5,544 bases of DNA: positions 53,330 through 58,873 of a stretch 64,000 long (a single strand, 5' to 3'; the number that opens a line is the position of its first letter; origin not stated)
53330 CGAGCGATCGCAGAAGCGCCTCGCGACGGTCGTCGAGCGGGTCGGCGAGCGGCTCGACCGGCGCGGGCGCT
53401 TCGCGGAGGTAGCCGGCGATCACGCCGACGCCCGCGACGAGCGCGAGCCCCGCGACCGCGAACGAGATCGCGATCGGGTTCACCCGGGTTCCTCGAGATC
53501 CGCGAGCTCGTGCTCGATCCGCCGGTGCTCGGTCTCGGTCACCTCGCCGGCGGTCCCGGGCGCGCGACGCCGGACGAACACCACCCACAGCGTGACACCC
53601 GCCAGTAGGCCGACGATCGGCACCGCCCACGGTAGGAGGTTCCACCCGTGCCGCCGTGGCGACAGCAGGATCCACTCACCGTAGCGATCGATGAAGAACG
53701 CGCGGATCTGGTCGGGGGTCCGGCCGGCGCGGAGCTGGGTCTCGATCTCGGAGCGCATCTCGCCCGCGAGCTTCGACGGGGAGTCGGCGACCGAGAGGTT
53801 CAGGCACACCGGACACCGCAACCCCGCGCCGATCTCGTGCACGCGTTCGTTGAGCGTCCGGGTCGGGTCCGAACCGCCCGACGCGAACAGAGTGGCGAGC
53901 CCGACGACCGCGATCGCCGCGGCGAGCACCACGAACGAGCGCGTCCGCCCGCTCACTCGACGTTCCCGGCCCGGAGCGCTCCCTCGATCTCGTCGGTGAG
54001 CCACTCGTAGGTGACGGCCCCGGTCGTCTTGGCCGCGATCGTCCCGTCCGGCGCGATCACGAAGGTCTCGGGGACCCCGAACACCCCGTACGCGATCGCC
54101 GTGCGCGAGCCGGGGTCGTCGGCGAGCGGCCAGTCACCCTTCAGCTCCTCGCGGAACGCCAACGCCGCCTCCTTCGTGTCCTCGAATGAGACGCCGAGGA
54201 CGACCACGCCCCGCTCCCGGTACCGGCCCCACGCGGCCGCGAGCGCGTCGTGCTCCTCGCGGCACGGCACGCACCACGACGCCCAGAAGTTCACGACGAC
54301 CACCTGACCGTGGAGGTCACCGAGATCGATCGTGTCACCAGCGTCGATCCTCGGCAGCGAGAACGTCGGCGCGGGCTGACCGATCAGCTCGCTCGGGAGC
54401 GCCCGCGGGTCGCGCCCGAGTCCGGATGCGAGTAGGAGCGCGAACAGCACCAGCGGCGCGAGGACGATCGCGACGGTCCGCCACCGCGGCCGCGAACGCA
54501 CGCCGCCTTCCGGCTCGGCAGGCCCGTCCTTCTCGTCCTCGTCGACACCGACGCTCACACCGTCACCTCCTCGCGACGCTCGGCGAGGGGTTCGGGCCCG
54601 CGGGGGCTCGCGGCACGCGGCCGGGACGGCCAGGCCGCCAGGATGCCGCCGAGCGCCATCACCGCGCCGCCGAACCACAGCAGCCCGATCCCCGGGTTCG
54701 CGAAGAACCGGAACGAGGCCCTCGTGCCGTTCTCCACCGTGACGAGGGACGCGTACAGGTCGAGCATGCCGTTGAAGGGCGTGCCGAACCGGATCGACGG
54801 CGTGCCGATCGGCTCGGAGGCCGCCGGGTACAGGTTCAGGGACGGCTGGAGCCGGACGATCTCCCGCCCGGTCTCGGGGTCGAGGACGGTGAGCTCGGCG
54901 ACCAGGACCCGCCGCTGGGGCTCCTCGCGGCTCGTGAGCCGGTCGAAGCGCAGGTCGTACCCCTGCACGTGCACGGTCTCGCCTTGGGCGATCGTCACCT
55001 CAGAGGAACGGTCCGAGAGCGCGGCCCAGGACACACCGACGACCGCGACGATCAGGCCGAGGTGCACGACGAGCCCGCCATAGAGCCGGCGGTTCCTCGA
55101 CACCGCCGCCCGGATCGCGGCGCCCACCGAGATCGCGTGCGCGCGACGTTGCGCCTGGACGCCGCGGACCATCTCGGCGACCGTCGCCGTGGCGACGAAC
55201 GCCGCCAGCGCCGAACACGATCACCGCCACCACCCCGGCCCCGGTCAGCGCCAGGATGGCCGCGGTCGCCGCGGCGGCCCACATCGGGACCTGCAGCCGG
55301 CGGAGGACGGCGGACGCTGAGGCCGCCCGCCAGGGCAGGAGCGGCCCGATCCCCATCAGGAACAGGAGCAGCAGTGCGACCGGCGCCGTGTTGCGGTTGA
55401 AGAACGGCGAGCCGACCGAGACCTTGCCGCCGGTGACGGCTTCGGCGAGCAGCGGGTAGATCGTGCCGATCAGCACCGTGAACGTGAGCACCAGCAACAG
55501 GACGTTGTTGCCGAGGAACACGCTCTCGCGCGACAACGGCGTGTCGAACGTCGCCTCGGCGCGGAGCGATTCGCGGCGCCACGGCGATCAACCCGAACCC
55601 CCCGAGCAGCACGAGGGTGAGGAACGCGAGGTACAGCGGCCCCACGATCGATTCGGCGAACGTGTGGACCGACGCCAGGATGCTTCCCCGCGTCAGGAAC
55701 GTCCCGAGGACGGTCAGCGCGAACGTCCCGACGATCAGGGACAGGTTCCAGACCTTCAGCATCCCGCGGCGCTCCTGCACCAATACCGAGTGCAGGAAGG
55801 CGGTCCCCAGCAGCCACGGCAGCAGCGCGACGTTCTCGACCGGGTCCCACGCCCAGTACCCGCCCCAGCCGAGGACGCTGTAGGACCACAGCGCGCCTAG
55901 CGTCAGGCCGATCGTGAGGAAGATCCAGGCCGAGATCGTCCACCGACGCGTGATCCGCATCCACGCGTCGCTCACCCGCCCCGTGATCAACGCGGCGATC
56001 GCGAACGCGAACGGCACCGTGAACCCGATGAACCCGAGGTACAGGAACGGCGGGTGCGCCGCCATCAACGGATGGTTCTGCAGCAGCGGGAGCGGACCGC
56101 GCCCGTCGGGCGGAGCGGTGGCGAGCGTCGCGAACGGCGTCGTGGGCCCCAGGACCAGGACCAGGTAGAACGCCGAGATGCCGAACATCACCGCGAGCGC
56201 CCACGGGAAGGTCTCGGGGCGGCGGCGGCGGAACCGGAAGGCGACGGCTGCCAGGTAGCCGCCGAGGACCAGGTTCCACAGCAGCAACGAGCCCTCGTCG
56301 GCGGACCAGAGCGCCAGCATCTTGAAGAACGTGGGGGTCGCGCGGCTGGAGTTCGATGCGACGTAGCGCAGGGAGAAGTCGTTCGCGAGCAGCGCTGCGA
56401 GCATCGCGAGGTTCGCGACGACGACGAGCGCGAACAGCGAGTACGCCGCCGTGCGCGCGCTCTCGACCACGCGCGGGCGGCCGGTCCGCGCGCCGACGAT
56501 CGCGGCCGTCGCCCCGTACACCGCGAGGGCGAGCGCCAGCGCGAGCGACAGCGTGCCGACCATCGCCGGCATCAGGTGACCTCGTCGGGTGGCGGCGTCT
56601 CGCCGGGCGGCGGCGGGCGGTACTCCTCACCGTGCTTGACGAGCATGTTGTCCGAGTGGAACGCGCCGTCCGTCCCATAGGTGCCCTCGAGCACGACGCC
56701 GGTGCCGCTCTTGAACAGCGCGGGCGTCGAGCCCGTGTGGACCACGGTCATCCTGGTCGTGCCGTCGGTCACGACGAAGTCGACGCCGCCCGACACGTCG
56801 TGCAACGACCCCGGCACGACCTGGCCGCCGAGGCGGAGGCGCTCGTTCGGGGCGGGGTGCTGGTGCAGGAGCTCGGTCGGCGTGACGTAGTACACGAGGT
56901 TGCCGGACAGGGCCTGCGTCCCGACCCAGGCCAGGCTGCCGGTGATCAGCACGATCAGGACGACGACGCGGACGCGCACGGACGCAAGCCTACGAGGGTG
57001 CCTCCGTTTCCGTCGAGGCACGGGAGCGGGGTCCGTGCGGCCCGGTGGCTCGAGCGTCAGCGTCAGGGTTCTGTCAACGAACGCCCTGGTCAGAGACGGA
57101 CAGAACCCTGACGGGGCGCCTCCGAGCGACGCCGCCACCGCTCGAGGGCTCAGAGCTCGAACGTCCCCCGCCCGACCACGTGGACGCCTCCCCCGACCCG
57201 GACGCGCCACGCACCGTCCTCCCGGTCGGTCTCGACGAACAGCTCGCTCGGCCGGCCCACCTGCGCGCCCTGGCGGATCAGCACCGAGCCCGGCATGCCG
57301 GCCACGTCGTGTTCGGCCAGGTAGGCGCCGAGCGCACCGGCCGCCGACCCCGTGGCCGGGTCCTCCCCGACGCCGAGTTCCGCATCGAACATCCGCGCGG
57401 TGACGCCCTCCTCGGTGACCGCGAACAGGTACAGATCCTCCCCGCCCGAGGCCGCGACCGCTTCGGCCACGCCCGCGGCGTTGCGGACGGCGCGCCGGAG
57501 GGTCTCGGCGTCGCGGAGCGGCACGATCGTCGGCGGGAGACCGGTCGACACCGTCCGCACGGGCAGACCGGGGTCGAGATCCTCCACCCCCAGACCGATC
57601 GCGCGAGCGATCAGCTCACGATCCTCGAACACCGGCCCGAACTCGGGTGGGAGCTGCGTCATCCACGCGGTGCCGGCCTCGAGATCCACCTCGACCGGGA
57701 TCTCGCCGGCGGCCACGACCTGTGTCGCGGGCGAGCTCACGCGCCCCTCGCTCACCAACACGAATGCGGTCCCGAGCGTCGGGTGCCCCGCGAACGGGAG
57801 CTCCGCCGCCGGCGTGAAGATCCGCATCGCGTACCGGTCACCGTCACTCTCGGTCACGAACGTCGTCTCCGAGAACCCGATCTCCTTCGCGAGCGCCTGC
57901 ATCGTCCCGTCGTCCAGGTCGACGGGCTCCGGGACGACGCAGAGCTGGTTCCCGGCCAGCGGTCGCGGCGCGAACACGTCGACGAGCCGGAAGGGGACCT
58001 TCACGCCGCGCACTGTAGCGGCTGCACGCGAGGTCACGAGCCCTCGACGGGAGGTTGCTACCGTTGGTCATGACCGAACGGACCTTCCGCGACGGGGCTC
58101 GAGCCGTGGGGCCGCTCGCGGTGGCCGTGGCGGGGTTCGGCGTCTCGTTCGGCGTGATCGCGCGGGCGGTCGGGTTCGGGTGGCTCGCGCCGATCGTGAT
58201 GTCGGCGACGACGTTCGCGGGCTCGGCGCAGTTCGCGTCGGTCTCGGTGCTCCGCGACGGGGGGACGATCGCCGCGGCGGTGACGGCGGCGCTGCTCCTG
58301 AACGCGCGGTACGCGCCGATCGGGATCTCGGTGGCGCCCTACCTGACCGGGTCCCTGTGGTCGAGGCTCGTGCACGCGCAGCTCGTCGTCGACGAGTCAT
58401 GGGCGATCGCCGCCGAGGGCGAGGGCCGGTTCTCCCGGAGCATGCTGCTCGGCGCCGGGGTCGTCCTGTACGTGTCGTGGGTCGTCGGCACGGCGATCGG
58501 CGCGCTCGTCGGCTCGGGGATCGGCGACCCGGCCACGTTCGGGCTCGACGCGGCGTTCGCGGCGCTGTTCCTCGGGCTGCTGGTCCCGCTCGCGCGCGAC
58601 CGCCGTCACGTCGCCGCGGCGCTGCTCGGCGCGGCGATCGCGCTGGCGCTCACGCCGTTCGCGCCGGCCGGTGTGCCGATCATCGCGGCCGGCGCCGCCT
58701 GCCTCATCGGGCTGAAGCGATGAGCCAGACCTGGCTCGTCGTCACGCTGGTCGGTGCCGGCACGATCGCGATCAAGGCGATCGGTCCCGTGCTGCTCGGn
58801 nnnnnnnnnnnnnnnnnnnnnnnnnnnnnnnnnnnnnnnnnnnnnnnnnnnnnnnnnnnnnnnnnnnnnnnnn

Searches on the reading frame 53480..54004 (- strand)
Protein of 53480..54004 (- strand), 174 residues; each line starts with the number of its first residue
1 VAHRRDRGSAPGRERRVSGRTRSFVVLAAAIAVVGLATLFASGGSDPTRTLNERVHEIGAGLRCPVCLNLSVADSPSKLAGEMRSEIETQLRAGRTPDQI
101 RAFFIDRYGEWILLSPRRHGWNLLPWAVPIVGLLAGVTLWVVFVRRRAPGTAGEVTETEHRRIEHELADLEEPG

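Call 60: search_protein_families(library=pfam, proteins=[window:53480-54004:-], max_evalue=0.001)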
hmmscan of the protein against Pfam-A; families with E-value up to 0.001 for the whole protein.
window:53480-54004:- (174 aa): 1 family
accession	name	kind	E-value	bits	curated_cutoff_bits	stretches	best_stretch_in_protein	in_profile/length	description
PF03918.19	CcmH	-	2.1e-29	102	25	1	49-164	23-140/143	Cytochrome C biogenesis protein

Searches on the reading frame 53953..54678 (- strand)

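Call 60: search_protein_families(library=pfam, proteins=[window:53953-54678:-], max_evalue=0.001)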
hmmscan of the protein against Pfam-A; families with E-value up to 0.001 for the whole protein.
window:53953-54678:- (241 aa): 5 families
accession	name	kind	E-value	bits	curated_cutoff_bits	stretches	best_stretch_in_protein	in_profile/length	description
PF00578.27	AhpC-TSA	-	2.6e-27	95.6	26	1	99-216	1-123/124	AhpC/TSA family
PF08534.16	Redoxin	-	1.4e-19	70.8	26.6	1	100-223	3-137/148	Redoxin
PF13905.12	Thioredoxin_8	-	5.7e-09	36.6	27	1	124-214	1-94/94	Thioredoxin-like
PF00085.26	Thioredoxin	-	6.3e-08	33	23.5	1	125-172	19-65/103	Thioredoxin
PF13098.12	Thioredoxin_2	-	2.3e-05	25.1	27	1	123-227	4-100/104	Thioredoxin-like domain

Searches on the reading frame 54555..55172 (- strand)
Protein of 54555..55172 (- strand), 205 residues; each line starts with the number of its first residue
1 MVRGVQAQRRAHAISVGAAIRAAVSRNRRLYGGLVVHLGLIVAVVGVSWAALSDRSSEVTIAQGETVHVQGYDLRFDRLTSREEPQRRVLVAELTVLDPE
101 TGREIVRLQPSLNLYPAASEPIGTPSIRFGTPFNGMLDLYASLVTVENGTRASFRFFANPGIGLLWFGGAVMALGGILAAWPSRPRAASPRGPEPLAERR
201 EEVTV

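Call 60: search_protein_families(library=pfam, proteins=[window:54555-55172:-], max_evalue=0.001)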
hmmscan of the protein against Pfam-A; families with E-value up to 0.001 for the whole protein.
window:54555-55172:- (205 aa): 1 family
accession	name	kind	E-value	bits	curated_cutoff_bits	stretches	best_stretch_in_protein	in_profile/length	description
PF16327.10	CcmF_C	-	9.2e-24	84.7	28.7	1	13-180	159-320/323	Cytochrome c-type biogenesis protein CcmF C-terminal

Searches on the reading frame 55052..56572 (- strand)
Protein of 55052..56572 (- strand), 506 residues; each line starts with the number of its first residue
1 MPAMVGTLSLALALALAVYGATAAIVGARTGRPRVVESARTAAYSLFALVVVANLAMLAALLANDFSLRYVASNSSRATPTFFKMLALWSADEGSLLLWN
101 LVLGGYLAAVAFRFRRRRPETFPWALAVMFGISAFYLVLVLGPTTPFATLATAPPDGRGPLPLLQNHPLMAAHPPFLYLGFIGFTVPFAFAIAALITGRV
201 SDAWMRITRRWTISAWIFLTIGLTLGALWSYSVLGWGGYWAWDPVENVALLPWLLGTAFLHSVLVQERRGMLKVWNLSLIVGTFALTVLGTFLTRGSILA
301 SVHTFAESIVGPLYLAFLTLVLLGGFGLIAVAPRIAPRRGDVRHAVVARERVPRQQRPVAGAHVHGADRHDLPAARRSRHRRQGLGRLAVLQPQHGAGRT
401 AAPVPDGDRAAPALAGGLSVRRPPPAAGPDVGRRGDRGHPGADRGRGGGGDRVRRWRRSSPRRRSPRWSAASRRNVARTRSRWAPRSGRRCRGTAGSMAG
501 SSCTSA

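Call 60: search_protein_families(library=pfam, proteins=[window:55052-56572:-], max_evalue=0.001)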
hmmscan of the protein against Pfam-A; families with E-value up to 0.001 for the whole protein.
window:55052-56572:- (506 aa): 1 family
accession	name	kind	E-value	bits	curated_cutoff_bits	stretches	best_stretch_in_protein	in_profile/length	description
PF01578.25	Cytochrom_C_asm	-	1e-31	110.7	29.9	1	89-295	1-205/212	Cytochrome C assembly protein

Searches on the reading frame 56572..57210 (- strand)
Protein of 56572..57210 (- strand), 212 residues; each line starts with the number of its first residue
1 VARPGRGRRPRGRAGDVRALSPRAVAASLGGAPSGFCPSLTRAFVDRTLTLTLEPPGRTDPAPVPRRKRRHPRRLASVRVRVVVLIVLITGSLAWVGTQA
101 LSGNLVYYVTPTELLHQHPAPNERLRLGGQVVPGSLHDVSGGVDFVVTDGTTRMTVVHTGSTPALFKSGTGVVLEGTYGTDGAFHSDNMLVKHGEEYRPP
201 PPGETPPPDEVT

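Call 60: search_protein_families(library=pfam, proteins=[window:56572-57210:-], max_evalue=0.001)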
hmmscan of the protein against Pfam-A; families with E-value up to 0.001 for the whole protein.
window:56572-57210:- (212 aa): 1 family
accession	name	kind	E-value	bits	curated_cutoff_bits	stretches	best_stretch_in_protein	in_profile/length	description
PF03100.22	CcmE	-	5.9e-26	91.2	24.6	1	106-200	2-99/99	CcmE domain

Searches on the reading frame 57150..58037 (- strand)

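Call 60: search_protein_families(library=pfam, proteins=[window:57150-58037:-], max_evalue=0.001)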
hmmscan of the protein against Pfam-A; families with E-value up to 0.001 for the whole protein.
window:57150-58037:- (295 aa): 1 family
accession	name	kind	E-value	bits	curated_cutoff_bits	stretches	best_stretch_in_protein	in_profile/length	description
PF02567.21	PhzC-PhzF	-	6.8e-55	187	27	1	19-284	1-274/281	Phenazine biosynthesis-like protein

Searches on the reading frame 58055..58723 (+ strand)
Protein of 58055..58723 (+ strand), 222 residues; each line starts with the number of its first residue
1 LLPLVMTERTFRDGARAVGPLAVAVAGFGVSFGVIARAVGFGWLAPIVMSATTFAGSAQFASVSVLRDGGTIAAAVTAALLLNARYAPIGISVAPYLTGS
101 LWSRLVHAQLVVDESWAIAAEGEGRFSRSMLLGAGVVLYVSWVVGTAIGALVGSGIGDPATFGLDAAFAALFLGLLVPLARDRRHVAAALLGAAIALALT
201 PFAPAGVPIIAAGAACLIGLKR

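Call 60: search_protein_families(library=pfam, proteins=[window:58055-58723:+], max_evalue=0.001)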
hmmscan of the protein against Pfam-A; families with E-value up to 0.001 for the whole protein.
window:58055-58723:+ (222 aa): 1 family
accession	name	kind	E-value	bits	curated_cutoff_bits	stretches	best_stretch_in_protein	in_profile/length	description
PF03591.19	AzlC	-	1.4e-34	119.9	32.1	1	20-155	1-136/137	AzlC protein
